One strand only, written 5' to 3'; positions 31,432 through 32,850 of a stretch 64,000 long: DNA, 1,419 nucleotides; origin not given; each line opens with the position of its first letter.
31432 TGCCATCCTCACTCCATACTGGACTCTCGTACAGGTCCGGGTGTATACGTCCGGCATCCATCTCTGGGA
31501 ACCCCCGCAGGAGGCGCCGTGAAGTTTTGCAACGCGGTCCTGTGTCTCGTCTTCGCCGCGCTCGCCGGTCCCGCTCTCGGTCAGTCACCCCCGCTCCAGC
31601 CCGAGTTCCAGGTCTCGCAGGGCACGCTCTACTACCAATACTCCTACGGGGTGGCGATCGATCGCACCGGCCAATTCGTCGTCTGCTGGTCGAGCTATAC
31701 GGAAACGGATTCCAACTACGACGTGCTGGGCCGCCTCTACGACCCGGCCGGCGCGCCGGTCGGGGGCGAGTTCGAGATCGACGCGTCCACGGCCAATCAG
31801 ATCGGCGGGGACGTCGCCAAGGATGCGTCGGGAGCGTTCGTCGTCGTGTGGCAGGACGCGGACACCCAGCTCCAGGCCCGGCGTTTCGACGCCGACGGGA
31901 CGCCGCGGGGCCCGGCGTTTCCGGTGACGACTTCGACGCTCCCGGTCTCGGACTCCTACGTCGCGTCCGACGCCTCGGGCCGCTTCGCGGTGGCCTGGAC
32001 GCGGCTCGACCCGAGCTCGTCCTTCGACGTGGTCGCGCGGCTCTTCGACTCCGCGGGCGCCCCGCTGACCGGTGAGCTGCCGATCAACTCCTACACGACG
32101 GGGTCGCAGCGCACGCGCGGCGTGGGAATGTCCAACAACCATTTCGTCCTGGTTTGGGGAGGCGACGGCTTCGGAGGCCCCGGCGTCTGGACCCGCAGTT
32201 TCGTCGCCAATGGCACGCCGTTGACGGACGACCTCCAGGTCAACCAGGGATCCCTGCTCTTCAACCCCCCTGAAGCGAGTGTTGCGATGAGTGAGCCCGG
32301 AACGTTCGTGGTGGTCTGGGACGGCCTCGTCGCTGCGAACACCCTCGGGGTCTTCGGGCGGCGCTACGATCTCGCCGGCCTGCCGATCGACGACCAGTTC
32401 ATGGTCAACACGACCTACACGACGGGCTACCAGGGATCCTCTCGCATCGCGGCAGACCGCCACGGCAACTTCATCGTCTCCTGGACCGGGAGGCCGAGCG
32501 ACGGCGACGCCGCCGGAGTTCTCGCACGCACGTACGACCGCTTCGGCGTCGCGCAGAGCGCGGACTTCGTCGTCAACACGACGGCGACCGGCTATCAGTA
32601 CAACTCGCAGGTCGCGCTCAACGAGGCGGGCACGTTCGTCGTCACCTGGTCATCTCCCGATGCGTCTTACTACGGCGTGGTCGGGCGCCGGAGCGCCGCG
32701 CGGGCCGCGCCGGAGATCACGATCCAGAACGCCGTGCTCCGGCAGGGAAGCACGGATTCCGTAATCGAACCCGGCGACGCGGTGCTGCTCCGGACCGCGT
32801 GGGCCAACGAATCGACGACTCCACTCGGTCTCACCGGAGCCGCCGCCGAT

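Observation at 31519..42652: Tandem array of five paralogs (plus a remnant), each built from seven '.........' modules, likely an unnamed 7-bladed propeller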

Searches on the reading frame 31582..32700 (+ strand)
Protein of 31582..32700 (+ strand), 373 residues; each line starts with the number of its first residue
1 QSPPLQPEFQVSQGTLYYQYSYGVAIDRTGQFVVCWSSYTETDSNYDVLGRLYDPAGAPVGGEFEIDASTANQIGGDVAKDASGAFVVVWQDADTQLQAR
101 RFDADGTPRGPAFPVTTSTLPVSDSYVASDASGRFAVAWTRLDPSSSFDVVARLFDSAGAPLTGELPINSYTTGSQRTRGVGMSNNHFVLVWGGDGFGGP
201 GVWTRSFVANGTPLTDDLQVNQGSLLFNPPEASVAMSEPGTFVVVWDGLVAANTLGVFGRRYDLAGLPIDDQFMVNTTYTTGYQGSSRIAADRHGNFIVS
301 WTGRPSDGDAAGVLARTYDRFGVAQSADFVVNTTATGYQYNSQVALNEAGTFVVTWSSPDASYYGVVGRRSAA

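Call 7: find_homologous_proteins(query=window:31582-32700:+, max_evalue=0.001)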
Query seq(373 aa) (373 aa): 1520 proteins with E <= 0.001 among 8000 candidates; the best 120 are listed.
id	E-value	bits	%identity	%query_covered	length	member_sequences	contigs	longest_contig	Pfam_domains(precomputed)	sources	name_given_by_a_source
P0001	8.5e-148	511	64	99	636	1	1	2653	PF00395.26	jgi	-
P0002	4.9e-113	396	55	100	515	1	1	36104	-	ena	-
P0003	6.6e-96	340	38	98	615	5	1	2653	-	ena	-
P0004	1.1e-93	332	48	99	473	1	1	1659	-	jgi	-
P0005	3.5e-93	331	34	98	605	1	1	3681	PF24051.2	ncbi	-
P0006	4.7e-89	317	39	98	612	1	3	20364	-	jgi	jgi:hypothetical protein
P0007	1.1e-88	316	37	98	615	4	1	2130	-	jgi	-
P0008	2.9e-88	315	36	98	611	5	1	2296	-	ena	-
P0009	1.8e-83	299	36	98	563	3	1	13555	-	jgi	jgi:hypothetical protein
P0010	3.0e-82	295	37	98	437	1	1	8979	-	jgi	jgi:hypothetical protein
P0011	5.0e-81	291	39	98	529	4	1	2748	-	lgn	-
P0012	5.9e-79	284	37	83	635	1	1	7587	-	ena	-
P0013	1.4e-78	283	38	98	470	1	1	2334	-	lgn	-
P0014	9.5e-77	277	37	98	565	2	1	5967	-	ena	-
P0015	4.6e-76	274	37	99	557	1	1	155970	-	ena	-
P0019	5.8e-73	264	37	99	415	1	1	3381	-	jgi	jgi:hypothetical protein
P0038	7.0e-68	248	34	98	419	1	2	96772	-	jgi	jgi:hypothetical protein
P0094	1.6e-61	227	37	99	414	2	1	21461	-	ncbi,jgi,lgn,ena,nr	ncbi:MAG TPA: hypothetical protein VJU18_09415 [Vicinamibacteria bacterium]|nr:hypothetical protein 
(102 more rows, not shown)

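Call 8: search_solved_structures(query=window:31582-32700:+, max_evalue=10)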
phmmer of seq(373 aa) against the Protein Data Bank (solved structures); distinct sequences matched with E-value up to 10: 1.
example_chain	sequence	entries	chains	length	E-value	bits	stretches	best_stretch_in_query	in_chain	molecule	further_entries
3g3z_A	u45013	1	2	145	0.63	12.3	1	41-142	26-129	Transcriptional regulator, MarR family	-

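Call 18: predict_structure(alignment_id=A1)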
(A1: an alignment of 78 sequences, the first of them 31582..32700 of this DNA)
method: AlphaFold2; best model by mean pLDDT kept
length: 373 residues; sequences in the alignment: 78
mean_pLDDT: 93.4   pTM: 0.93
mean pLDDT of the five models: 93.4, 93.3, 93.2, 92.4, 92.4
residues with pLDDT >= 90: 301; 70-90: 62; 50-70: 10; < 50: 0
segments of 3 or more residues with pLDDT < 50: none
pLDDT, mean of each block of 10 residues (from residue 1): 90 89 97 96 91 97 94 95 98 93 98 96 97 98 90 98 96 91 97 91 97 97 87 95 95 87 97 88 91 97 74 94 95 86 96 96 93 79
secondary structure, 60 per line:
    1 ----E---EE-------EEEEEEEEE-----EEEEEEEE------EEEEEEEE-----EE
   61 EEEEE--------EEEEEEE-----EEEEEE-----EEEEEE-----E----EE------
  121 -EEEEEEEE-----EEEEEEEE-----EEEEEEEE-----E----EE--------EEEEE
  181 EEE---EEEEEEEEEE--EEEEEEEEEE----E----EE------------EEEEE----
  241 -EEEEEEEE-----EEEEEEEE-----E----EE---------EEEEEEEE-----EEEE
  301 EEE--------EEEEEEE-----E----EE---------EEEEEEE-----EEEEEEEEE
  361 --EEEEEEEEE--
elements in order: E18-26 E32-39 E46-53 E59-65 E74-80 E86-91 E97-102 E122-129 E135-142 E148-155 E176-183 E187-196 E199-208 E232-236 E242-249 E255-262 E284-291 E297-303 E312-318 E340-346 E352-360 E363-371

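Call 20: fold_search(model_id=the predicted structure, library=pdb)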
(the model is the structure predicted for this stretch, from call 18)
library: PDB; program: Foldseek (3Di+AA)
matches with E <= 10: 1043; with E <= 0.001: 532
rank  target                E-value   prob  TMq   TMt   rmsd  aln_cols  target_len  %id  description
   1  7esn_A                1.4e-10  1.00  0.61  0.53   8.0       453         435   13  Crystal structure of a L-rhamnose-alpha-1,4-D-glucuronate lyase from Fusarium oxysporum 12S, H105F Rha-GlcA complex (released 2021-08-04)
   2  7esk_A                1.8e-10  1.00  0.63  0.57   7.6       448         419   12  Crystal structure of a L-rhamnose-alpha-1,4-D-glucuronate lyase from Fusarium oxysporum 12S, Ligand free form (released 2021-08-04)
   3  7esl                  4.8e-10  1.00  0.62  0.56   7.8       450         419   12  Crystal structure of a L-rhamnose-alpha-1,4-D-glucuronate lyase from Fusarium oxysporum 12S, N247A N-glycan free form (released 2021-08-04)
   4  1q7f_A                3.2e-09  1.00  0.49  0.61   6.6       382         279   13  Brain Tumor NHL domain (released 2003-10-21)
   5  1q7f_B                5.3e-09  1.00  0.51  0.64   5.8       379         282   13  Brain Tumor NHL domain (released 2003-10-21)
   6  5hx0_B                5.6e-09  1.00  0.56  0.58   6.8       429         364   10  Crystal structure of unknown function protein Dfer_1899 fromDyadobacter fermentans DSM 18053 (released 2016-02-17)
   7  5c86                  8.7e-09  1.00  0.53  0.43   7.2       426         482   12  Novel fungal alcohol oxidase with catalytic diversity among the AA5 family, apo form (released 2015-07-08)
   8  6fhx_A                1.3e-08  1.00  0.56  0.60   8.0       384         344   11  Photorhabdus asymbiotica lectin (PHL) in complex with synthetic C-fucoside (released 2019-01-30)
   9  7y5u_B                1.4e-08  1.00  0.54  0.54   6.8       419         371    8  Cryo-EM structure of the monomeric human CAF1LC-H3-H4 complex (released 2023-08-16)
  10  8fky_SP               1.4e-08  1.00  0.53  0.51   5.9       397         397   10  Human nucleolar pre-60S ribosomal subunit (State F) (released 2023-07-12)
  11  6gxs_D                1.8e-08  1.00  0.64  0.65   6.3       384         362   12  Crystal structure of CV39L lectin from Chromobacterium violaceum at 1.8 A resolution (released 2019-12-04)
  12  5c92                  1.9e-08  1.00  0.55  0.45   7.3       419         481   11  Novel fungal alcohol oxidase with catalytic diversity among the AA5 family, in complex with copper (released 2015-07-08)
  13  5hx0_A                2.0e-08  1.00  0.56  0.57   7.1       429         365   10  Crystal structure of unknown function protein Dfer_1899 fromDyadobacter fermentans DSM 18053 (released 2016-02-17)
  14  9s6b_D                2.2e-08  1.00  0.52  0.37   5.8       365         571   12  Aeropyrum pernix acylaminoacyl peptidase co-crystallized with meropenem. (released 2025-10-22)
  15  8x8n_B                3.1e-08  1.00  0.53  0.58   6.2       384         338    9  Cryo-EM structure of the octreotide-bound Somatostatin receptor 5-Gi protein complex (released 2024-06-12)
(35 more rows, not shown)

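Call 23: search_protein_families(library=pfam, alignment_id=A1, max_evalue=0.001)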
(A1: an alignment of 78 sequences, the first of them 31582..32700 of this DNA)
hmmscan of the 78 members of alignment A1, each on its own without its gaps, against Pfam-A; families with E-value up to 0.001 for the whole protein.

A. member 1, window:31582-32700:+ (373 aa): 0 families

B. families by the number of members that match (of 78 scanned): 16 families
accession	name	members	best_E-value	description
PF04234.18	CopC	17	8e-09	CopC domain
PF17417.8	Glycoprot_B_PH2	4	8.3e-05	Herpesvirus Glycoprotein B PH-like domain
PF25328.1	PH_MADD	3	1.1e-05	MADD C-terminal PH-like domain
PF04616.20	Glyco_hydro_43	3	3.2e-05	Glycosyl hydrolases family 43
PF00395.25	SLH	2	2.1e-08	S-layer homology domain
PF19639.4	DUF6142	2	1.1e-05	Family of unknown function (DUF6142)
PF00036.39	EF-hand_1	1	2.8e-06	EF hand domain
PF13405.12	EF-hand_6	1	8.2e-06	EF-hand domain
PF13202.12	EF-hand_5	1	5.2e-05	EF hand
PF01436.27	NHL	1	5.3e-05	NHL repeat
PF00404.24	Dockerin_1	1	8e-05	Dockerin type I domain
PF02412.23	TSP_3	1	0.00013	Thrombospondin type 3 repeat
PF25776.1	Ig_VWDE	1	0.00034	VWDE-like, immunoglobulin domain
PF09707.15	Cas_Cas2CT1978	1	0.00039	CRISPR-associated protein (Cas_Cas2CT1978)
PF23157.1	DUF7055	1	0.00046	Domain of unknown function (DUF7055)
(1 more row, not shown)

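Call 35: search_protein_representatives(alignment_id=A1)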
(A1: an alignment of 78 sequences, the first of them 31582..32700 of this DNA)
Query: 78 sequences, 515 profile positions. Proteins with E-value up to 0.001 (for the whole library): 68458; up to 1e-10: 49638; up to 1e-30: 25714. The best 150 are listed.
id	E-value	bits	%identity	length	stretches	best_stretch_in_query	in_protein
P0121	0.0e+00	4121.1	-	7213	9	31-408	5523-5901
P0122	0.0e+00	3001.7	-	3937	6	10-421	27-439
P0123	0.0e+00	2937.0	-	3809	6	26-411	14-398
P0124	0.0e+00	2784.6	-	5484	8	31-414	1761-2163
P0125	0.0e+00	2760.5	-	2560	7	29-396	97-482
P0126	0.0e+00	2725.2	-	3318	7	26-412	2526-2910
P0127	0.0e+00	2558.9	-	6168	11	28-416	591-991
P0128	0.0e+00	2484.6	-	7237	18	32-396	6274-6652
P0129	0.0e+00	2454.2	-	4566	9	26-417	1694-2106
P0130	0.0e+00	2452.0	-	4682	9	30-417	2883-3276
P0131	0.0e+00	2378.0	-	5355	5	18-453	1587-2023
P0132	0.0e+00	2357.4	-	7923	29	35-358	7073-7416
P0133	0.0e+00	2317.4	-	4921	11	30-407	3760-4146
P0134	0.0e+00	2279.8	-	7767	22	70-393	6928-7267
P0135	0.0e+00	2189.6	-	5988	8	25-411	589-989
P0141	0.0e+00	2058.1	-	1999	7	32-409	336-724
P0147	0.0e+00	1941.7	-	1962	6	28-408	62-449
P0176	0.0e+00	1568.0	-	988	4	8-393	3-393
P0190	0.0e+00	1488.1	-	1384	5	9-397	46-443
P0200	0.0e+00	1411.7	-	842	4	13-408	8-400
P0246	0.0e+00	1250.0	-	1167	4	29-403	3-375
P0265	0.0e+00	1183.5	-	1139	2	29-416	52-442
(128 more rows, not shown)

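Call 37: search_protein_families(library=pfam, proteins=[P0176, P0200, P0265, P0246, P0141, P0147], max_evalue=0.001)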
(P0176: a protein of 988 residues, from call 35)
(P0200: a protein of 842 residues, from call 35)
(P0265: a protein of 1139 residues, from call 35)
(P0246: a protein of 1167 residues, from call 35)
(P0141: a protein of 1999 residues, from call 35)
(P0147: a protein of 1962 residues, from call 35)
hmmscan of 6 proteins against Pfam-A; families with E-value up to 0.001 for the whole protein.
P0176 (988 aa): 0 families

P0200 (842 aa): 1 family
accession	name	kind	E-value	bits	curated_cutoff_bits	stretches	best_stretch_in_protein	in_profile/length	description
PF00404.24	Dockerin_1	-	6e-08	33.2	22.9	1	782-834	1-56/57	Dockerin type I domain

P0265 (1139 aa): 4 families
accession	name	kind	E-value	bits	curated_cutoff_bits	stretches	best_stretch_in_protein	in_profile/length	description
PF17417.8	Glycoprot_B_PH2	-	2e-10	41.3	23.7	0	576-607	62-93/97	Herpesvirus Glycoprotein B PH-like domain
PF21025.2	Fapy_DNA_glyco_C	-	1.3e-07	31.7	27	0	887-907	12-32/49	Formamidopyrimidine-DNA glycosylase C-terminal domain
PF04234.18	CopC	-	6.8e-07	30.6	23.3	0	799-828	52-81/92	CopC domain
PF00404.24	Dockerin_1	-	9.4e-05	23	22.9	1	1075-1132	2-56/57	Dockerin type I domain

P0246 (1167 aa): 2 families
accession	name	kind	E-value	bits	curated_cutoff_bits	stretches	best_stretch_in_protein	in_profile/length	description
PF04234.18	CopC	-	3.6e-11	44.4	23.3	0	532-599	32-82/92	CopC domain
PF22443.2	FbpC-like_RD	-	0.00018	21.6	27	0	46-58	3-15/39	FbpC-like, regulatory domain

P0141 (1999 aa): 2 families
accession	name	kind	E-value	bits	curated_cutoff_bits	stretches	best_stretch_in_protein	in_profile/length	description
PF01839.29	FG-GAP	-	6.5e-17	61.5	22.1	0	1677-1705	2-27/37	FG-GAP repeat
PF13517.12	FG-GAP_3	-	3.8e-16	59.9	26.9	5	1684-1743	1-60/61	FG-GAP-like repeat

P0147 (1962 aa): 2 families
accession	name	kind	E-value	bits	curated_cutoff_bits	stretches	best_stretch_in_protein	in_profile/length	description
PF04234.18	CopC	-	9.3e-12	46.2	23.3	0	1067-1125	31-82/92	CopC domain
PF18962.6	Por_Secre_tail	-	3.8e-06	27.5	27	0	1675-1740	8-66/75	Secretion system C-terminal sorting domain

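Call 38: list_cluster_members(proteins=[P0121, P0122, P0125, P0141, P0147, P0176, P0200, P0246, P0265, P0190])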
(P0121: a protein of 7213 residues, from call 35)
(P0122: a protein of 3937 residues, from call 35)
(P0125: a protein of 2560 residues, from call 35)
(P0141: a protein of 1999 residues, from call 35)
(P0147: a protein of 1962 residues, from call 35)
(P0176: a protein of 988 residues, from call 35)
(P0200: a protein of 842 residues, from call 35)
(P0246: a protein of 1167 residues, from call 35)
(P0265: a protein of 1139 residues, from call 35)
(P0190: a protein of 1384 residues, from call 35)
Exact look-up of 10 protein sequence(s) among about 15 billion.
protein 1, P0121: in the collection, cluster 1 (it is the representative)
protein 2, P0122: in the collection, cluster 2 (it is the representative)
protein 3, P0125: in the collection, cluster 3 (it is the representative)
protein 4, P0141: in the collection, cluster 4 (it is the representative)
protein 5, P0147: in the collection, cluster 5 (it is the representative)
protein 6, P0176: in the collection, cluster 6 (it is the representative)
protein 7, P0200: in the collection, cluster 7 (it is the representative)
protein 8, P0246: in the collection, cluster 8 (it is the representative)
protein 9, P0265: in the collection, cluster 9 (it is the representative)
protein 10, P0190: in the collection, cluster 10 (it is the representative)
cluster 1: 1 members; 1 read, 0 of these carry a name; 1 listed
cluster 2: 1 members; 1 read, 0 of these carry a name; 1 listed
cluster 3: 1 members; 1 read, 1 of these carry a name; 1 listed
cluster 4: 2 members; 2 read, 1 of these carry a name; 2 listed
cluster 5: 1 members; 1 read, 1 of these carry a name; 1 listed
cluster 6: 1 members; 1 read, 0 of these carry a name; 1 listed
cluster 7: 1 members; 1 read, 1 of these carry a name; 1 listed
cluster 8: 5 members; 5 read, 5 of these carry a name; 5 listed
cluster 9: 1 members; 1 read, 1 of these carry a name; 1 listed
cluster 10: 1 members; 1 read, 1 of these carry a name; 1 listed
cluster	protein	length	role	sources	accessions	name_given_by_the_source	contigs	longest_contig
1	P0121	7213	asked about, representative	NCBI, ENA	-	-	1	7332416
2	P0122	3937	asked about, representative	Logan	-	-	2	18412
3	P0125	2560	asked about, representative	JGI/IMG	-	hypothetical protein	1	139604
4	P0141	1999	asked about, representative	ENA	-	-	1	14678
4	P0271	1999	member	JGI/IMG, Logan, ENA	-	hypothetical protein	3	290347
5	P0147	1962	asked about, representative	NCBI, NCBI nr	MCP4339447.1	MAG: hypothetical protein GY799_11300, partial [Desulfobulbaceae bacterium] | hypothetical protein [Desulfobulbaceae bacterium]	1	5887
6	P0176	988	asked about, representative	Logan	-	-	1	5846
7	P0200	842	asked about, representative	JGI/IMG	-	hypothetical protein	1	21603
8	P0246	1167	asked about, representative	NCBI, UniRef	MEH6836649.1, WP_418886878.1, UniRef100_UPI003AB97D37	beta strand repeat-containing protein, partial [Falsihalocynthiibacter arcticus] | beta strand repeat-containing protein n=1 Tax=Falsihalocynthiibacter arcticus ...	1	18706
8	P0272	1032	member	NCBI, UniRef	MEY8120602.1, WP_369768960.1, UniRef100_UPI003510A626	beta strand repeat-containing protein, partial [Falsihalocynthiibacter sp. BN13B15] | beta strand repeat-containing protein n=1 Tax=Falsihalocynthiibacter sp. BN13B15 ...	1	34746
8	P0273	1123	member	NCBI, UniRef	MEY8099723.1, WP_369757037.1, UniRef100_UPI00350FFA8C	beta strand repeat-containing protein, partial [Falsihalocynthiibacter sp. S25ZX9] | beta strand repeat-containing protein n=1 Tax=Falsihalocynthiibacter sp. S25ZX9 ...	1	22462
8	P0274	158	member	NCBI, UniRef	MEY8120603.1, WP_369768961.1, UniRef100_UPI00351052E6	hypothetical protein AB9F26_20570 [Falsihalocynthiibacter sp. BN13B15] | hypothetical protein n=1 Tax=Falsihalocynthiibacter sp. BN13B15 TaxID=3240871 ...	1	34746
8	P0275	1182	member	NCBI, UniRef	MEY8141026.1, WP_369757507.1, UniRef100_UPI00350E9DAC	beta strand repeat-containing protein, partial [Falsihalocynthiibacter sp. CO-5D18] | beta strand repeat-containing protein n=1 Tax=Falsihalocynthiibacter sp. CO-5D18 ...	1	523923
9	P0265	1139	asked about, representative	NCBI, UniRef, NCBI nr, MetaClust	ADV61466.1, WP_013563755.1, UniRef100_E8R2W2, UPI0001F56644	VBCS repeat-containing protein [Isosphaera pallida ATCC 43644] | VBCS repeat-containing protein n=1 Tax=Isosphaera pallida (strain ATCC 43644 / DSM 9630 / ... | dockerin type I repeat-containing protein [Isosphaera pallida]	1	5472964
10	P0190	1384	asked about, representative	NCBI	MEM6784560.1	MAG: hypothetical protein AAF624_12590, partial [Bacteroidota bacterium]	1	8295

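Call 58: search_solved_structures(query=A1, max_evalue=10, show_alignments=2)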
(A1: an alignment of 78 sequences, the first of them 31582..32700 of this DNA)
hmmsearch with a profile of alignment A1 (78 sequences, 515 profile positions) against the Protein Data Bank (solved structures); distinct sequences matched with E-value up to 10: 0.

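Call 64: search_protein_families(library=ncbifam, proteins=[P0176, P0200, P0265, P0094, P0019], max_evalue=0.01)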
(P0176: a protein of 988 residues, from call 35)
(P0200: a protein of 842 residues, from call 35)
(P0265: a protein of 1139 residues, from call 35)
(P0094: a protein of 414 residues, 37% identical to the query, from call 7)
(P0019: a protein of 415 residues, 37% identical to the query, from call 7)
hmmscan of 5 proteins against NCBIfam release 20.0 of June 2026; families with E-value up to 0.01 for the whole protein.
P0176 (988 aa): 0 families

P0200 (842 aa): 0 families

P0265 (1139 aa): 3 families
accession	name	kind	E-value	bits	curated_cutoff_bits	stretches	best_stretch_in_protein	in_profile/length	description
NF009021.0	PRK12357.1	equivalog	9.1e-14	51.3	470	0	882-917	289-324/326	glutaminase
NF041783.2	mnquin_red_QrcB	equivalog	5.6e-05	21.5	440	0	264-349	459-544/695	menaquinone reductase molybdopterin-binding-like subunit QrcB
NF012196.1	Ig_like_ice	domain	0.0024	17.7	50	0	618-654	5-40/108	Ig-like domain-containing protein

P0094 (414 aa): 2 families
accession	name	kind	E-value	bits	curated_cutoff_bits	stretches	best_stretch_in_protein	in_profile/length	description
NF038383.1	lipo_LIC12048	equivalog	0.00037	18.3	700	0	101-333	1173-1395/1441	LIC12048 family lipoprotein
NF053835.1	PDIAV_lipo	equivalog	0.0028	17.1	90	0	140-282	80-222/458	PDIAV motif-containing lipoprotein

P0019 (415 aa): 1 family
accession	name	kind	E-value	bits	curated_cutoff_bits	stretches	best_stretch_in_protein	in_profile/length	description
NF053835.1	PDIAV_lipo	equivalog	0.0027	17.2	90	0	203-277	41-109/458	PDIAV motif-containing lipoprotein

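Call 65: find_encoding_contigs(protein=P0038, flank=8000, max_places=2)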
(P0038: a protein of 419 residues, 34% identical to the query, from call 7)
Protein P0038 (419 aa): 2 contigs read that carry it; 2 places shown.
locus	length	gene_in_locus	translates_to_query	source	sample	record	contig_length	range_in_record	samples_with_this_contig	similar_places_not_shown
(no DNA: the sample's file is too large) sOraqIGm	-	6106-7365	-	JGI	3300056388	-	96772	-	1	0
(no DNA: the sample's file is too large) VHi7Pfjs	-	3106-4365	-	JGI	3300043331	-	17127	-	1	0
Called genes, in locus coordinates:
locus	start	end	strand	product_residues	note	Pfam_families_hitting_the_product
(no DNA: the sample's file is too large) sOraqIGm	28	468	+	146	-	PF19279:YegS_C (weak)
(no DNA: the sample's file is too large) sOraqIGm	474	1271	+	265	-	PF00149:Metallophos, PF12850:Metallophos_2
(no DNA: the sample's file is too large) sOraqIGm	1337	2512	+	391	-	PF02786:CPSase_L_D2 (weak), PF08442:ATP-grasp_2, PF13549:ATP-grasp_5, PF24948:Citrate_synth_N, PF00549:Ligase_CoA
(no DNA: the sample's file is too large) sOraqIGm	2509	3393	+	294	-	PF02629:CoA_binding, PF13607:Succ_CoA_lig, PF00549:Ligase_CoA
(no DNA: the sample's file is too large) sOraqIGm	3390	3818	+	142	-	PF00334:NDK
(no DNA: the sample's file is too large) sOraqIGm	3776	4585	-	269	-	PF01975:SurE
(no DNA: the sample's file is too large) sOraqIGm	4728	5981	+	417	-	PF22847:Glyco_hydro_43_rel (faint)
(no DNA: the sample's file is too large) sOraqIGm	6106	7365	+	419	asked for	-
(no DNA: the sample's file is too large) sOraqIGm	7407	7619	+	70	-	PF11146:DUF2905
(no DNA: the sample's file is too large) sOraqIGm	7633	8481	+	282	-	PF01346:FKBP_N, PF00254:FKBP_C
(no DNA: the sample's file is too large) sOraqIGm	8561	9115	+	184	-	PF22769:DCD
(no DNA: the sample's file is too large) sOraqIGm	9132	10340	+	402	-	PF04455:Saccharop_dh_N, PF21571:ArgZ-like_C_1st, PF21570:ArgZ-like_C_2nd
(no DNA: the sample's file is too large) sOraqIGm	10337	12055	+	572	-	PF05787:PhoX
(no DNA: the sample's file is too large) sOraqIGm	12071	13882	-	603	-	PF00246:Peptidase_M14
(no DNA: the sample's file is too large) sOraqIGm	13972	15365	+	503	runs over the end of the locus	PF01546:Peptidase_M20, PF07687:M20_dimer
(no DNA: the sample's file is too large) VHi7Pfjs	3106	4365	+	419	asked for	-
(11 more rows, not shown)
